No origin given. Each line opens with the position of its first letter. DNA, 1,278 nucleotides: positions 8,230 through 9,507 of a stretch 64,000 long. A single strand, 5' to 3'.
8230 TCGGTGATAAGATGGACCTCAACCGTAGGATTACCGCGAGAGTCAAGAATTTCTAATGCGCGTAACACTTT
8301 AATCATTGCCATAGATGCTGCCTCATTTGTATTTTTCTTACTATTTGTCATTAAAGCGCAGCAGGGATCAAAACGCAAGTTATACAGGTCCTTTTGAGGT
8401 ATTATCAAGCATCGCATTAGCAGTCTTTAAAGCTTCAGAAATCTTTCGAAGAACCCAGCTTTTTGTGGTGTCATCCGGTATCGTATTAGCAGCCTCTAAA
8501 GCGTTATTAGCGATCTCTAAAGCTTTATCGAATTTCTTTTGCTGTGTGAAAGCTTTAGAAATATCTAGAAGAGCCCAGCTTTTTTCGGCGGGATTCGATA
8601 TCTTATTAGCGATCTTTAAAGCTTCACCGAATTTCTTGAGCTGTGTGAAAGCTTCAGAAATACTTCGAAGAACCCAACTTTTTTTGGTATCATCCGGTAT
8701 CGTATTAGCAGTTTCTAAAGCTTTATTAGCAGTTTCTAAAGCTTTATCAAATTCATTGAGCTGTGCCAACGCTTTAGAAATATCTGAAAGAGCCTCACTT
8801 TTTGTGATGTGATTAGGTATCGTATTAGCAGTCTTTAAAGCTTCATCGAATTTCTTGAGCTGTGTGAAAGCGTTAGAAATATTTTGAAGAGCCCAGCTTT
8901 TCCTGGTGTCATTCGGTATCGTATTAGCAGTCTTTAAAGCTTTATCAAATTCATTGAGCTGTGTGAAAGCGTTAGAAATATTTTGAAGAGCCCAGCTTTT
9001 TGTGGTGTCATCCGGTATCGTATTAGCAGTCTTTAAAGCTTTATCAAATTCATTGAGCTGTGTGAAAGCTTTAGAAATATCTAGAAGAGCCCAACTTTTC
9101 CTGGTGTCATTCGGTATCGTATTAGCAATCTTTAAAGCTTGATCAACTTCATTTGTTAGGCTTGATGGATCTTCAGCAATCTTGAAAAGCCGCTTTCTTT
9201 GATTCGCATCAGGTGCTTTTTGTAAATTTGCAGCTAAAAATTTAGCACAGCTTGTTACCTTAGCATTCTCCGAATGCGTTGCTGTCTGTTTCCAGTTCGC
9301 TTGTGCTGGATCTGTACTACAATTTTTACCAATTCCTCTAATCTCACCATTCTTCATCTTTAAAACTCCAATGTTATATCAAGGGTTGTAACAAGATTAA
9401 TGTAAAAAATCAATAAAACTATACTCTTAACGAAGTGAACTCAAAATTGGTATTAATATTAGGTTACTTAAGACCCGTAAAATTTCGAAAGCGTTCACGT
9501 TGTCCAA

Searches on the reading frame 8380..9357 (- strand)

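Call 60: search_protein_families(library=pfam, proteins=[window:8380-9357:-], max_evalue=0.00001)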
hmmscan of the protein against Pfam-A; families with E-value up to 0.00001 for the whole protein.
window:8380-9357:- (325 aa): 11 families
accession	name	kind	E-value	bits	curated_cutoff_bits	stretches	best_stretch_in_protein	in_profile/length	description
PF13424.12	TPR_12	-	1.4e-22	80.1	30.1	1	189-252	5-70/77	Tetratricopeptide repeat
PF14559.12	TPR_19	-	4.4e-14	53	25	0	88-120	25-57/68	Tetratricopeptide repeat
PF07719.23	TPR_2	-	9e-13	47.7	27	0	188-215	2-29/34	Tetratricopeptide repeat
PF12968.13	DUF3856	-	9.8e-13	48.7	27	0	189-252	12-80/143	Domain of Unknown Function (DUF3856)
PF13428.12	TPR_14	-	5.7e-10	39.3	23.5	0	192-218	6-32/44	Tetratricopeptide repeat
PF23300.3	HEAT_Nup120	-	1.3e-09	38.6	29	0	139-192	110-163/170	Nucleoporin Nup120, HEAT repeats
PF00515.34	TPR_1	-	4.1e-09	36.3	27.8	0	196-215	10-29/34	Tetratricopeptide repeat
PF13181.12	TPR_8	-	3e-07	30.5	25.7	0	188-216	2-30/34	Tetratricopeptide repeat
PF12921.12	ATP13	-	4.3e-07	30.2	26.7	0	227-255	53-81/114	Mitochondrial ATPase expression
PF13176.12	TPR_7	-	8.7e-07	29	27.9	0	123-142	1-20/36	Tetratricopeptide repeat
PF18449.8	Endotoxin_C2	-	7.3e-06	26.9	30.7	0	164-202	25-63/63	Pesticidal crystal protein Cry1Aa, domain IV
